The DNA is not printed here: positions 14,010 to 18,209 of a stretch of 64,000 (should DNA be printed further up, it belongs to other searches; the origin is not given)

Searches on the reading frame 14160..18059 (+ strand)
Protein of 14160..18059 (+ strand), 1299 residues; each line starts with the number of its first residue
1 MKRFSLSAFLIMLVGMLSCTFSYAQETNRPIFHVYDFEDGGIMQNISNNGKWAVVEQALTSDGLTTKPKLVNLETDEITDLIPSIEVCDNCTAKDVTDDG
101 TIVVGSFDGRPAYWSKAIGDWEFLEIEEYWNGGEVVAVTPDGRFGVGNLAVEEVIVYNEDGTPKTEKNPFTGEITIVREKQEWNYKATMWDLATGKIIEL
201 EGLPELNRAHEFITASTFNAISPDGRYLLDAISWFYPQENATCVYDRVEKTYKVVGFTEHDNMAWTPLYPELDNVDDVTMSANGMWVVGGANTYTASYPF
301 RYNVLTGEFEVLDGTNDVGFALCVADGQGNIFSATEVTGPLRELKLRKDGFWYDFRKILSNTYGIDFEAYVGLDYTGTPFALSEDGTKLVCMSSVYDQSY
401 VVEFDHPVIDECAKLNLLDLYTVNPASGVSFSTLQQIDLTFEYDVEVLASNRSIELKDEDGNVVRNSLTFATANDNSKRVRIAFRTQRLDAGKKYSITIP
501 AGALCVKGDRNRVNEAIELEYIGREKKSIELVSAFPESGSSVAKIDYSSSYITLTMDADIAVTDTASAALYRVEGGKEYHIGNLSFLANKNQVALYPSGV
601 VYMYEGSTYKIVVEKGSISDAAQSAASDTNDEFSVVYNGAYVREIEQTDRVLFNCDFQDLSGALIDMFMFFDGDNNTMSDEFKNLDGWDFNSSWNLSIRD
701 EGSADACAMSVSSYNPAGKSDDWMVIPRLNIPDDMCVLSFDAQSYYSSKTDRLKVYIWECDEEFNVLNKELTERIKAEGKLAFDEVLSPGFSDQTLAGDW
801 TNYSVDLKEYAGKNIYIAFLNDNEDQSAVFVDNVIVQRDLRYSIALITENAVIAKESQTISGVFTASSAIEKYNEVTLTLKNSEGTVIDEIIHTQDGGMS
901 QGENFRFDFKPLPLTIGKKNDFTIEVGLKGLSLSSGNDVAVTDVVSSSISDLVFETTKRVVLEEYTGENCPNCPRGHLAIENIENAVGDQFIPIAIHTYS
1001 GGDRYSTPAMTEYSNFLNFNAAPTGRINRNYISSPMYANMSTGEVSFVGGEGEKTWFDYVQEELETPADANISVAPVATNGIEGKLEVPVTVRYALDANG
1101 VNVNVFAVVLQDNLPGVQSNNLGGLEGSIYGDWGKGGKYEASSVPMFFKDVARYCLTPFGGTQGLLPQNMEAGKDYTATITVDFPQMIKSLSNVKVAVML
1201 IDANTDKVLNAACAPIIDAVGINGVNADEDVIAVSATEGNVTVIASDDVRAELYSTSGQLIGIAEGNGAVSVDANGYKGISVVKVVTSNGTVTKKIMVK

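Call 9: search_protein_families(library=ncbifam, proteins=[window:14160-18059:+])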
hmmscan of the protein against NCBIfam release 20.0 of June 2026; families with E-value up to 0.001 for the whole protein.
window:14160-18059:+ (1299 aa): 4 families
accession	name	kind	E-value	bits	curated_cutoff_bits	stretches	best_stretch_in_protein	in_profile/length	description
NF038128.1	choice_anch_J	domain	3.4e-14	53.4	30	1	679-836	13-162/162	choice-of-anchor J domain-containing protein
NF033782.1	lipoprot_Omp28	subfamily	1.4e-13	50.6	150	1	955-1118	35-186/264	Omp28 family outer membrane lipoprotein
NF045500.1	Omp28_seleno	equivalog_domain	7.7e-05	22.2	200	1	956-1000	37-81/377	Omp28-related selenoprotein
TIGR04183.1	Por_Secre_tail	domain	0.00031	20.7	23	1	1240-1299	12-72/72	T9SS type A sorting domain-containing protein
